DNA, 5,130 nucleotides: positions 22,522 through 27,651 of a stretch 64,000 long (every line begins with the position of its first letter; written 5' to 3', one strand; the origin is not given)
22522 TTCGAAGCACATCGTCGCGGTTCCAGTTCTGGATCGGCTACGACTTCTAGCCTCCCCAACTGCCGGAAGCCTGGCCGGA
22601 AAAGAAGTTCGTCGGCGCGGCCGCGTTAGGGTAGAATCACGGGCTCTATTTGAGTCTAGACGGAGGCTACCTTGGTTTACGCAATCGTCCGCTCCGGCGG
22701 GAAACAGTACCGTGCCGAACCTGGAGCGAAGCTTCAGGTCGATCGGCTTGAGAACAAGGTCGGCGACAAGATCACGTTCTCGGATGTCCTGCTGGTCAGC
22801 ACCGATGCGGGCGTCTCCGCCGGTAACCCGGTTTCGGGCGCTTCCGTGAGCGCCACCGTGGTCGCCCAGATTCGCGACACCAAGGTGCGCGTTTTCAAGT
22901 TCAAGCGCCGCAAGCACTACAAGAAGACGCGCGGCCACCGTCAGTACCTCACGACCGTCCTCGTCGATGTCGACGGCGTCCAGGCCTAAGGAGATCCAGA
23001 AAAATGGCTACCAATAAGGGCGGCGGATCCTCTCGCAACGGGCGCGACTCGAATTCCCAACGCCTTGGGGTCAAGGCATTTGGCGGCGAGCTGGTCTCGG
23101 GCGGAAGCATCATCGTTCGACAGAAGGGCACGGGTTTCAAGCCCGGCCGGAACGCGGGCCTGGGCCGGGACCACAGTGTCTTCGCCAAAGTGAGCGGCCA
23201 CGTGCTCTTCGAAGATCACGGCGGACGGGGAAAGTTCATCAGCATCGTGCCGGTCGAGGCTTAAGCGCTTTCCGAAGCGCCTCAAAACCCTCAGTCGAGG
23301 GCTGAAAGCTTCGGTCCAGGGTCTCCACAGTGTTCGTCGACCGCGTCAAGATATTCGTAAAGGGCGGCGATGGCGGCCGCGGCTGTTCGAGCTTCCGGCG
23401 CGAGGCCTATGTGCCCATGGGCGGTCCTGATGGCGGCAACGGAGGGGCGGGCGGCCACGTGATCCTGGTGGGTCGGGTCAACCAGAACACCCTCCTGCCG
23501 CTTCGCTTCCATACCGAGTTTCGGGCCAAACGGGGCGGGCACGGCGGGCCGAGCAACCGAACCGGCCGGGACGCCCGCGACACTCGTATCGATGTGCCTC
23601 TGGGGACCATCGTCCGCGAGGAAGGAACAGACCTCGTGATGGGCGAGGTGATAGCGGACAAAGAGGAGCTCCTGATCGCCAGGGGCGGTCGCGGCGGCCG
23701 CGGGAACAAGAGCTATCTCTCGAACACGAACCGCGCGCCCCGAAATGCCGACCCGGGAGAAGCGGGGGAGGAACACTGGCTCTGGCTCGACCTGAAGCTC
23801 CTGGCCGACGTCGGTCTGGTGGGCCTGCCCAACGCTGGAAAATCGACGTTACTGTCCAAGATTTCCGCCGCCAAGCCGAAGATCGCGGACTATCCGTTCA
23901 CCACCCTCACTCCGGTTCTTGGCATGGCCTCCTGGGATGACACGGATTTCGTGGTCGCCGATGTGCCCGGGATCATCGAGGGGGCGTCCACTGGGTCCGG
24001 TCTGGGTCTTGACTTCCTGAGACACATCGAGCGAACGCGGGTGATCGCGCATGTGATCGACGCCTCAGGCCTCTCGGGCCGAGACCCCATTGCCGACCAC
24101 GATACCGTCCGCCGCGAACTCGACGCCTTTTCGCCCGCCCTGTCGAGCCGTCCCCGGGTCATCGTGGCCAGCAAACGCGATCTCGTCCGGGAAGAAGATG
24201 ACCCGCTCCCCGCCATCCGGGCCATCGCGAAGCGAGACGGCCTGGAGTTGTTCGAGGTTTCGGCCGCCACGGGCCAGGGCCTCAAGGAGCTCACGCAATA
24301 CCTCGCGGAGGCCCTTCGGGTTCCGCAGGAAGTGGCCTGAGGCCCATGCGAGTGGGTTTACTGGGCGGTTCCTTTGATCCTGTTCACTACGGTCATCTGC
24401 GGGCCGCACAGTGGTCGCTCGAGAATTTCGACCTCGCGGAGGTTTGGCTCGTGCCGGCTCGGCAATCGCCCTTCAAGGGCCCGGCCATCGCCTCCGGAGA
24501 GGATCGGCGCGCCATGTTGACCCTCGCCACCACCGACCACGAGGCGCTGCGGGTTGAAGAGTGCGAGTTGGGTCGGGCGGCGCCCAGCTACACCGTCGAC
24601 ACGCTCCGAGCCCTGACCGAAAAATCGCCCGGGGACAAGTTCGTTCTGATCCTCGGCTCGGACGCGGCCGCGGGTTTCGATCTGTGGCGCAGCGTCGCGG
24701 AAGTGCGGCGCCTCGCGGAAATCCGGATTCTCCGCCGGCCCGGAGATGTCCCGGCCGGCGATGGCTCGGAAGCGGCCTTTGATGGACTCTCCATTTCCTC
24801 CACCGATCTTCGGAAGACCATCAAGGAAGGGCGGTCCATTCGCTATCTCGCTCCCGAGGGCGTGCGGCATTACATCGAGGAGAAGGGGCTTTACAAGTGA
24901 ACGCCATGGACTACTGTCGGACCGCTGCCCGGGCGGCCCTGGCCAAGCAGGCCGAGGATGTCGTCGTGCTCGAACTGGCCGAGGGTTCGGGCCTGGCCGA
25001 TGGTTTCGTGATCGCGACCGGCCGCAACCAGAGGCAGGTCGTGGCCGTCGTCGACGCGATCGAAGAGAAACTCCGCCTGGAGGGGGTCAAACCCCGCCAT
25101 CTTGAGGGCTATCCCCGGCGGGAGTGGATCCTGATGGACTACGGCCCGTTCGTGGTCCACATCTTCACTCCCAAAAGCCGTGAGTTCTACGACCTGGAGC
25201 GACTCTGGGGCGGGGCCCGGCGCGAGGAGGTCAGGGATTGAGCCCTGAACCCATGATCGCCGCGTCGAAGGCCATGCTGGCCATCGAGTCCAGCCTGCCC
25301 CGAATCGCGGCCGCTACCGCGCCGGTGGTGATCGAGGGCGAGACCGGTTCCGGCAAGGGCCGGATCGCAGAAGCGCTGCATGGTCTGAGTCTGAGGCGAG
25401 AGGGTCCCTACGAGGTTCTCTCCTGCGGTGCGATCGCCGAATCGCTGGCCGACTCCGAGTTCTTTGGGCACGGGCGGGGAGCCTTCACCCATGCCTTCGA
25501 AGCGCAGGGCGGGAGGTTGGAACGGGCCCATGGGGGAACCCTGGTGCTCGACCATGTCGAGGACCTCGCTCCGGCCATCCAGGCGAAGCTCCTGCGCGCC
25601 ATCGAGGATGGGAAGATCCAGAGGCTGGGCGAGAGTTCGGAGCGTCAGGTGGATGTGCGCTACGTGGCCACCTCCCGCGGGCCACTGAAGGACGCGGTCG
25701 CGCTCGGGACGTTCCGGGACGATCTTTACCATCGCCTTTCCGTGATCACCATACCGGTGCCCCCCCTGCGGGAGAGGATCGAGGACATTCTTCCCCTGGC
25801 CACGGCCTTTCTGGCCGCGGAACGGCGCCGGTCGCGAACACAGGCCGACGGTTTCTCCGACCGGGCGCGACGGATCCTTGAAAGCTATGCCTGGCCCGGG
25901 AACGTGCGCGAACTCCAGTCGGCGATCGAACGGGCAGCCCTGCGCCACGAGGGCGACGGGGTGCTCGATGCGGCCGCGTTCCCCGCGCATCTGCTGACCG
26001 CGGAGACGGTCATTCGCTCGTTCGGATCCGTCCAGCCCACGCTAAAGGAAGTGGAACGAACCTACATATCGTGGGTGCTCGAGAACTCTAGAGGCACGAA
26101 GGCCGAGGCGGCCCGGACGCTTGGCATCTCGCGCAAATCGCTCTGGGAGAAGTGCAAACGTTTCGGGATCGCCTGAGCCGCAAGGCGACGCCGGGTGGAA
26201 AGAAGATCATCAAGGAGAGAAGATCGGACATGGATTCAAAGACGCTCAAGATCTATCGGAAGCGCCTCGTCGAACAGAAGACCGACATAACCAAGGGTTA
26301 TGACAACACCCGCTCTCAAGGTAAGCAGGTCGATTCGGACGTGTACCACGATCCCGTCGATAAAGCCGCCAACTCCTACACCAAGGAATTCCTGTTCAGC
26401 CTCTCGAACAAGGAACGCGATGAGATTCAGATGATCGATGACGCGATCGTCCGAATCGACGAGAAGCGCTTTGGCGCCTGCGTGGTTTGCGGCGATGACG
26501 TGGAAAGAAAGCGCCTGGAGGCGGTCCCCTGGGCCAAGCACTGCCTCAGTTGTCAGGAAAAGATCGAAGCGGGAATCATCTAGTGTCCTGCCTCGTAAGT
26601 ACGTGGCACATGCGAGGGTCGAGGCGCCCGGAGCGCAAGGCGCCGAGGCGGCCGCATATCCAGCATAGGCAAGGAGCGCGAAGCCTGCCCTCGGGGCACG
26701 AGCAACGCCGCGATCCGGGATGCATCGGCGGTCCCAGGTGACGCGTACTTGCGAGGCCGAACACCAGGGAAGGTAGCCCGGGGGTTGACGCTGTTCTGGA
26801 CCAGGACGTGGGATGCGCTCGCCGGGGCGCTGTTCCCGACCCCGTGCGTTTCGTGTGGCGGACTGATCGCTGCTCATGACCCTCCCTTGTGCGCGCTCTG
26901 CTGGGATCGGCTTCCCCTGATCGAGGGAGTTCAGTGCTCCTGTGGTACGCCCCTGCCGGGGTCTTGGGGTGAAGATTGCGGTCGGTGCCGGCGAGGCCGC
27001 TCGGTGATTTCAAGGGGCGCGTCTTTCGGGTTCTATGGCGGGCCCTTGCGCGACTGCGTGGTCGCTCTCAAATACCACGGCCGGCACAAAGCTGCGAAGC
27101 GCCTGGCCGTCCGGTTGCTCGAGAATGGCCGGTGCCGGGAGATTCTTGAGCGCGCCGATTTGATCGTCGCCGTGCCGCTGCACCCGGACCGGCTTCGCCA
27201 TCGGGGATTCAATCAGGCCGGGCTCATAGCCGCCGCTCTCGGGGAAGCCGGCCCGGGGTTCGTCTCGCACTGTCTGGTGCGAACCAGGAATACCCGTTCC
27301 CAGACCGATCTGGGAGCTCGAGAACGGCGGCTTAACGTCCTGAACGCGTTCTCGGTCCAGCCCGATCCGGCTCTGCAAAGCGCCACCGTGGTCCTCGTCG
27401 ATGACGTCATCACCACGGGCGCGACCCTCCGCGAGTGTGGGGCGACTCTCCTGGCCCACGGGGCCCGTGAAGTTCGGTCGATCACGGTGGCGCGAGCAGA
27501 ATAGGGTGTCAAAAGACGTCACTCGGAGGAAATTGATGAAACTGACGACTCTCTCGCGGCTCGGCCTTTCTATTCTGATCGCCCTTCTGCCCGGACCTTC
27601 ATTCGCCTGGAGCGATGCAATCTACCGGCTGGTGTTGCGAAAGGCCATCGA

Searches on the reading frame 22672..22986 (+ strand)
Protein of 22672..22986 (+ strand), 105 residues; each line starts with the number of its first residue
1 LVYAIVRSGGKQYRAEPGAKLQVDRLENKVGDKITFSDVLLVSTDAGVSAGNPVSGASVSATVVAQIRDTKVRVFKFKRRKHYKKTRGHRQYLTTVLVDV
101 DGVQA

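Call 25: search_protein_families(library=pfam, proteins=[window:22672-22986:+], max_evalue=0.00001)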
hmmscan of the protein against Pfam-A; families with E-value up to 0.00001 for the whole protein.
window:22672-22986:+ (105 aa): 1 family
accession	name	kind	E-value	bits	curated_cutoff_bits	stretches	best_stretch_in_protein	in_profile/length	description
PF00829.26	Ribosomal_L21p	-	2.5e-33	114.7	27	1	2-98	1-96/99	Ribosomal prokaryotic L21 protein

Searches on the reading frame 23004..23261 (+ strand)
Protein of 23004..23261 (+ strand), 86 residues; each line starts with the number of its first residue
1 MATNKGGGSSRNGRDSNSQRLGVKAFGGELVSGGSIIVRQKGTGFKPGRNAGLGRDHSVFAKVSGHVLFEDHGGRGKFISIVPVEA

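Call 25: search_protein_families(library=pfam, proteins=[window:23004-23261:+], max_evalue=0.00001)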
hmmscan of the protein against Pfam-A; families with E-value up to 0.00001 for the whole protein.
window:23004-23261:+ (86 aa): 1 family
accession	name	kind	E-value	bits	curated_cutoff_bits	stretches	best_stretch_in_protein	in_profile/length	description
PF01016.24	Ribosomal_L27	-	1.2e-30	105.8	20.5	1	2-80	1-78/79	Ribosomal L27 protein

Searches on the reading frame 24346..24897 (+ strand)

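Call 25: search_protein_families(library=pfam, proteins=[window:24346-24897:+], max_evalue=0.00001)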
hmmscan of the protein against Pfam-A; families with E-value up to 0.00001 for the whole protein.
window:24346-24897:+ (184 aa): 1 family
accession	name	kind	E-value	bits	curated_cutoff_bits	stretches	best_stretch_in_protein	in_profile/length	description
PF01467.32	CTP_transf_like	-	9e-22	78.1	21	1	5-157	1-132/133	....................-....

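Call 47: search_protein_families(library=ncbifam, proteins=[window:24346-24897:+], max_evalue=0.00001)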
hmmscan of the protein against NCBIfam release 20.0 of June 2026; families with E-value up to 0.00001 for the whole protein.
window:24346-24897:+ (184 aa): 12 families
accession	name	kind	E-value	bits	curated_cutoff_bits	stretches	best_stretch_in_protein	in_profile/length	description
NF000840.1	PRK00071.1-3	equivalog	7.7e-44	149.6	150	1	2-184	7-199/201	nicotinate-nucleotide adenylyltransferase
TIGR00482.1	TIGR00482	equivalog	2.3e-43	148.5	112.45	1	5-183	1-194/194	nicotinate (nicotinamide) nucleotide adenylyltransferase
NF000839.0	PRK00071.1-1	equivalog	3.4e-41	141.6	187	1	4-134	9-140/219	nicotinate-nucleotide adenylyltransferase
NF000841.0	PRK00071.1-4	equivalog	4.4e-40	137.5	197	1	2-184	8-193/194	nicotinate-nucleotide adenylyltransferase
NF005519.0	PRK07152.1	equivalog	6.9e-33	114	315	1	1-183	1-184/361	nicotinate-nucleotide adenylyltransferase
NF000843.0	PRK00071.2-2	equivalog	1.1e-27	96.9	240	1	1-144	12-154/212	nicotinate-nucleotide adenylyltransferase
NF005410.0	PRK06973.1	equivalog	1.3e-23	83.6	214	1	2-133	23-158/243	nicotinate-nucleotide adenylyltransferase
NF000846.0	PRK00071.2-5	equivalog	1.5e-17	63.8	329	1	1-133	19-150/210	nicotinate-nucleotide adenylyltransferase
NF000845.0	PRK00071.2-4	equivalog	4.8e-17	62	210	1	1-134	8-140/197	nicotinate-nucleotide adenylyltransferase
TIGR00125.1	cyt_tran_rel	domain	2.4e-12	46.9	27.7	1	3-64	1-62/65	adenylyltransferase/cytidyltransferase family protein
NF000842.0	PRK00071.2-1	equivalog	4.9e-12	45.9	167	1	2-134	3-129/191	nicotinate-nucleotide adenylyltransferase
NF006479.0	PRK08887.1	equivalog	2.2e-09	37.3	164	0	2-120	3-122/174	nicotinate-nicotinamide nucleotide adenylyltransferase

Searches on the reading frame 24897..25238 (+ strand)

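Call 26: search_protein_families(library=pfam, proteins=[window:24897-25238:+], max_evalue=0.00001)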
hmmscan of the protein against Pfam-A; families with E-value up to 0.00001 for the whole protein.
window:24897-25238:+ (114 aa): 1 family
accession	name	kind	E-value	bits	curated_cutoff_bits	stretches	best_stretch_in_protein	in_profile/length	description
PF02410.21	RsfS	-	1.5e-31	109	21.6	1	9-104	2-98/98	Ribosomal silencing factor during starvation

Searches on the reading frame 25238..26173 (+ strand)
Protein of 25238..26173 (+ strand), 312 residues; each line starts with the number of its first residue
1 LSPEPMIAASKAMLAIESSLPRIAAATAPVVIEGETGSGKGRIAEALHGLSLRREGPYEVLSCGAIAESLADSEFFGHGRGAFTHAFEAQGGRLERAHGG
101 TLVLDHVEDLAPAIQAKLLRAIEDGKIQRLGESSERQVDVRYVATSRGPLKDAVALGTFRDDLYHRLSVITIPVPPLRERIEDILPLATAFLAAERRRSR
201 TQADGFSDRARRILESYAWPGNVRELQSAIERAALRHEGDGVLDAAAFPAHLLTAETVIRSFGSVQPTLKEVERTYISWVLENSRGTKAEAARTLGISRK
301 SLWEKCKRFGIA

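Call 26: search_protein_families(library=pfam, proteins=[window:25238-26173:+], max_evalue=0.00001)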
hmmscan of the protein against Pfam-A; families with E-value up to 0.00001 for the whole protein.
window:25238-26173:+ (312 aa): 4 families
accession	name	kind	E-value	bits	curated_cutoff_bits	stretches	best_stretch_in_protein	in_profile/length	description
PF00158.32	Sigma54_activat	-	4.2e-51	173.4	20.2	1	7-172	2-167/168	Sigma-54 interaction domain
PF25601.1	AAA_lid_14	-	2.5e-19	69.3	27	1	178-256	1-78/87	AAA+ ATPase lid domain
PF14532.12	Sigma54_activ_2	-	2.9e-18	66.9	25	1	7-177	1-138/138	Sigma-54 interaction domain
PF02954.25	HTH_8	-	2.2e-11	43.8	22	1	268-309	1-42/42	Bacterial regulatory protein, Fis family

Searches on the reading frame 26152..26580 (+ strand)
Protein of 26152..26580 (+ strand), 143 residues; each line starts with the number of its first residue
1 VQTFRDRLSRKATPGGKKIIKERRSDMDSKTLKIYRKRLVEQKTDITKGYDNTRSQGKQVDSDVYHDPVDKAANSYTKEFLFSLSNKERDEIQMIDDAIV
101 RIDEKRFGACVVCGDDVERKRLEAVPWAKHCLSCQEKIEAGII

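Call 26: search_protein_families(library=pfam, proteins=[window:26152-26580:+], max_evalue=0.00001)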
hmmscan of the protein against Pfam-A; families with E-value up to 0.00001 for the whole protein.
window:26152-26580:+ (143 aa): 1 family
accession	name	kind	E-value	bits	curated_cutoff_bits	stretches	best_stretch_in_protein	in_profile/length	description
PF01258.23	zf-dskA_traR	-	6.3e-12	45.7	24.9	1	106-139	2-35/36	Prokaryotic dksA/traR C4-type zinc finger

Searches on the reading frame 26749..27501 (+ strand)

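Call 26: search_protein_families(library=pfam, proteins=[window:26749-27501:+], max_evalue=0.00001)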
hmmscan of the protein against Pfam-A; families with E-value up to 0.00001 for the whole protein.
window:26749-27501:+ (251 aa): 2 families
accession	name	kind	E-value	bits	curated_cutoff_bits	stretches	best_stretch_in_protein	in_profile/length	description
PF00156.33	Pribosyltran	-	1.8e-08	34.3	26.3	1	182-249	61-125/158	Phosphoribosyl transferase domain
PF18912.6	DZR_2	-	3.5e-07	30.4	27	1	27-81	4-56/56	Double zinc ribbon domain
